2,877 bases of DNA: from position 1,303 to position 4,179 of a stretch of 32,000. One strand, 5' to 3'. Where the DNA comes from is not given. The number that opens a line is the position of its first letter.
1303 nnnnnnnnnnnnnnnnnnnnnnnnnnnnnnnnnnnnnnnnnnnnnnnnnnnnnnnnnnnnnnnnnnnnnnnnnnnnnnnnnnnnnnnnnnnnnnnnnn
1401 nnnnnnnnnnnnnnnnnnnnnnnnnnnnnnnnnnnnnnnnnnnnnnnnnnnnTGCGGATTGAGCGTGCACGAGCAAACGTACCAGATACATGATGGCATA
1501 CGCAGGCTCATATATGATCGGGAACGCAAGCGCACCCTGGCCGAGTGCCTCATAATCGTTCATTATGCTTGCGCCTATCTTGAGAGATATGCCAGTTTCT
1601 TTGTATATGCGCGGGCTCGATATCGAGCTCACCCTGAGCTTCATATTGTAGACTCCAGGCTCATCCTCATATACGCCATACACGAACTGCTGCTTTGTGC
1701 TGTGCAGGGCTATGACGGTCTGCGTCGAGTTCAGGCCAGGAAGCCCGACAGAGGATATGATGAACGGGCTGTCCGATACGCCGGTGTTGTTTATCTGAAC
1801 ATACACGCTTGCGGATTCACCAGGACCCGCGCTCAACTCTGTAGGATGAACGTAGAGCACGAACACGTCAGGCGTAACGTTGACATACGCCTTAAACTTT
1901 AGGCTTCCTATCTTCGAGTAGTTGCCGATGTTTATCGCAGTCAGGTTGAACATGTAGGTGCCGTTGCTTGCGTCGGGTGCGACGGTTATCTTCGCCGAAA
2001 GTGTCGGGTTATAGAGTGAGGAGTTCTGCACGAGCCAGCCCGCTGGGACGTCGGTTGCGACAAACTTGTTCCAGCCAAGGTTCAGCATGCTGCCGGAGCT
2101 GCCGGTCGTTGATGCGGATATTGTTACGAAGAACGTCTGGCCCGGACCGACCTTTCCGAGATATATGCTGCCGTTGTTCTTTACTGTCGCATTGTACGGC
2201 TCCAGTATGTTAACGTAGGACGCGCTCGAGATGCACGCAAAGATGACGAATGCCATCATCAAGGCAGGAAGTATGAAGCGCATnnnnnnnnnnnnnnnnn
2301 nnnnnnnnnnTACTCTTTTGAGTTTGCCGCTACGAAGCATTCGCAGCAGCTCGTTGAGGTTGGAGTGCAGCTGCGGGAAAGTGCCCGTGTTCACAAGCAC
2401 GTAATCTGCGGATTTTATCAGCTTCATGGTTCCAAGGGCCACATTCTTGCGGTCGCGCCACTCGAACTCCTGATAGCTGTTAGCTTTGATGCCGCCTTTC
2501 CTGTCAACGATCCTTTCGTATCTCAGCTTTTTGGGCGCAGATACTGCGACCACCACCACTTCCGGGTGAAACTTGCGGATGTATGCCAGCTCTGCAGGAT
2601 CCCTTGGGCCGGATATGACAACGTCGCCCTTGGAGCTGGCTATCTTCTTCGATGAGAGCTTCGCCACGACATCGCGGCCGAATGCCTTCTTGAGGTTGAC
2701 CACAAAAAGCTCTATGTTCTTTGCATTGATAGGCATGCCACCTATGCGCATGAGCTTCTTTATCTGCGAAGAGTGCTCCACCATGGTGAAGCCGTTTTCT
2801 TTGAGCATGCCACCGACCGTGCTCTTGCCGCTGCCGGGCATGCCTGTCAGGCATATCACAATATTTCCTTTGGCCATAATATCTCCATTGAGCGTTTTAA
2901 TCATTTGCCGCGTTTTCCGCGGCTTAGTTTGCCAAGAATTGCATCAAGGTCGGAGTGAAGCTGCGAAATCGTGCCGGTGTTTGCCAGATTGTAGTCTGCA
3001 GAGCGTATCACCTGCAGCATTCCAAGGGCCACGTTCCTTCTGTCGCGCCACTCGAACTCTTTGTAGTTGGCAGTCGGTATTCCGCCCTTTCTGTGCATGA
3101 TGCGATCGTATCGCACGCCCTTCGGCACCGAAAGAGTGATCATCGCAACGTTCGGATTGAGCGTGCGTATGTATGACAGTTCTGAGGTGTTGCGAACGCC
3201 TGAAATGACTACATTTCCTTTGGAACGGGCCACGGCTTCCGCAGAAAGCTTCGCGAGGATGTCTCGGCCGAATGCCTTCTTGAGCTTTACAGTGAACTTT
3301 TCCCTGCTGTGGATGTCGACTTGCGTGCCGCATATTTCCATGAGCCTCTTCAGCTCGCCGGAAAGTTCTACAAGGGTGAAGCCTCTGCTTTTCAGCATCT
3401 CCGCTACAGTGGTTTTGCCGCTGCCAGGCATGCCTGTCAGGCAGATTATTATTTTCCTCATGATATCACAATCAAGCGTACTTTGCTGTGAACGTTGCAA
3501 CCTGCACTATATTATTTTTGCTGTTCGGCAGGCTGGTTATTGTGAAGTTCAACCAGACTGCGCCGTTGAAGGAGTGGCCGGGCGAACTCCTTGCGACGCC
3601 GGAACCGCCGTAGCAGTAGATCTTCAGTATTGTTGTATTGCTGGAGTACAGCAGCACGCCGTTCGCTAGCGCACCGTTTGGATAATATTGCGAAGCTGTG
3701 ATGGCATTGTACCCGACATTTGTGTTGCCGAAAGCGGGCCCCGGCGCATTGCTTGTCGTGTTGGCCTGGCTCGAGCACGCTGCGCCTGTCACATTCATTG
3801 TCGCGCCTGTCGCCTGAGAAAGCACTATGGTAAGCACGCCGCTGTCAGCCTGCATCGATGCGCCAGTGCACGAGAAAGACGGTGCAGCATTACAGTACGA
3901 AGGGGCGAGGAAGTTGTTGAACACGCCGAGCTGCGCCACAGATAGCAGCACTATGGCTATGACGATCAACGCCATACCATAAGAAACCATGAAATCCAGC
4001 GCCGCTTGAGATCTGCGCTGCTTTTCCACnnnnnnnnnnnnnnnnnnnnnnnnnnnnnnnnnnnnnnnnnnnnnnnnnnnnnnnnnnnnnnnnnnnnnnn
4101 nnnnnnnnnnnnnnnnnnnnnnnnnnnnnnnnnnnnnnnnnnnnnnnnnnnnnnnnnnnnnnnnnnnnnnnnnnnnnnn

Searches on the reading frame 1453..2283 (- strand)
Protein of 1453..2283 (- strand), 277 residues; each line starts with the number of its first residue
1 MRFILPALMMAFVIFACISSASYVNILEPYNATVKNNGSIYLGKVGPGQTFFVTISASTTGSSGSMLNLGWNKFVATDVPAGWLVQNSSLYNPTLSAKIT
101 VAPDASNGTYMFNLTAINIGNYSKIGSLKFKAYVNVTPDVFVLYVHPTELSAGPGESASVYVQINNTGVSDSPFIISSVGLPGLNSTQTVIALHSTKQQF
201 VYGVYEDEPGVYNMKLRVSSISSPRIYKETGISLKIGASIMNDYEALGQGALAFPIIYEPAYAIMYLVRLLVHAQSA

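Call 15: search_protein_families(library=pfam, proteins=[window:1453-2283:-], max_evalue=0.001)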
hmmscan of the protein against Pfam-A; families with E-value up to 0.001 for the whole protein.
window:1453-2283:- (277 aa): 0 families
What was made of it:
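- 1450..2283 (-): Conserved downstream gene with an N-terminal signal and a C-terminal hydrophobic segment. No Pfam hit (call 15).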

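Call 56: search_protein_families(library=ncbifam, proteins=[window:1453-2283:-], max_evalue=1)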
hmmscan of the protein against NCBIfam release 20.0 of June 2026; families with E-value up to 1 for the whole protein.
window:1453-2283:- (277 aa): 0 families

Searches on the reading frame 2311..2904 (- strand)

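Call 15: search_protein_families(library=pfam, proteins=[window:2311-2904:-], max_evalue=0.001)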
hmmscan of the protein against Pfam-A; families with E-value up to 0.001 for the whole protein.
window:2311-2904:- (198 aa): 4 families
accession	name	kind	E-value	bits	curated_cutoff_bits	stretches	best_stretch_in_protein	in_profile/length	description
PF13238.12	AAA_18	-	6e-11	43.3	29.4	1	17-143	1-122/128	AAA domain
PF13207.12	AAA_17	-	2.1e-07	31.7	27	1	20-139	1-127/136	AAA domain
PF01121.26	CoaE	-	6.2e-05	23.2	27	0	16-51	2-37/180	Dephospho-CoA kinase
PF13671.12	AAA_33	-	0.00019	22.2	27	1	16-137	1-120/143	AAA domain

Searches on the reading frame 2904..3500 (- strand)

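Call 15: search_protein_families(library=pfam, proteins=[window:2904-3500:-], max_evalue=0.001)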
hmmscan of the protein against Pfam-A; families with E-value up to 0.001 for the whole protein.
window:2904-3500:- (199 aa): 6 families
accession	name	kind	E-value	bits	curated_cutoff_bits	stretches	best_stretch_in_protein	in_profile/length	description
PF13238.12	AAA_18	-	1.4e-11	45.3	29.4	1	19-138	1-112/128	AAA domain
PF13207.12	AAA_17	-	2.8e-07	31.3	27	1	22-138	1-123/136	AAA domain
PF13671.12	AAA_33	-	1.6e-05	25.7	27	1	19-136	2-117/143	AAA domain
PF13521.12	AAA_28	-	6.7e-05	23.6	27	1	19-100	2-79/164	AAA domain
PF21448.3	DNMK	-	0.00065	19.8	27.1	0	18-79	2-63/232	Deoxynucleotide monophosphate kinase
PF13189.12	Cytidylate_kin2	-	0.00082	20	28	0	18-155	1-149/176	Cytidylate kinase-like family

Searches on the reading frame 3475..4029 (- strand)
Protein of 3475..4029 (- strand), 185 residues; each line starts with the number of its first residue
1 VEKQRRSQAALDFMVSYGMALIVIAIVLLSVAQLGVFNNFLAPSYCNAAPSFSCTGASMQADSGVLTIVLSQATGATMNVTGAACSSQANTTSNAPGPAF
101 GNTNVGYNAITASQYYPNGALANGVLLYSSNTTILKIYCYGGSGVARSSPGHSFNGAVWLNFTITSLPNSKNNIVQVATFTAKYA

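Call 3: search_protein_families(library=pfam, proteins=[window:3475-4029:-], max_evalue=1)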
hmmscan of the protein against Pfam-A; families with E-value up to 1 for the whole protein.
window:3475-4029:- (185 aa): 1 family
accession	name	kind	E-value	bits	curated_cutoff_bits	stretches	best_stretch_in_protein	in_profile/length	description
PF23958.1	DUF7287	-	0.49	11.4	27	0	5-34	2-31/157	Family of unknown function (DUF7287)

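Call 56: search_protein_families(library=ncbifam, proteins=[window:3475-4029:-], max_evalue=1)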
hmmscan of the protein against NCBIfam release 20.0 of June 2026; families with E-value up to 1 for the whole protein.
window:3475-4029:- (185 aa): 0 families
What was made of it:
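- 3472..4029 (-): Pilin-like gene (185 aa) starting 4 nt after the regulator's stop codon. No Pfam or NCBIfam hit (calls 3, 56).
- On Archaeal type IV pilin-like protein (downstream gene 3472..4029): No Pfam or NCBIfam model matches; DUF7287 gives E 0.49 (calls 3, 56).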
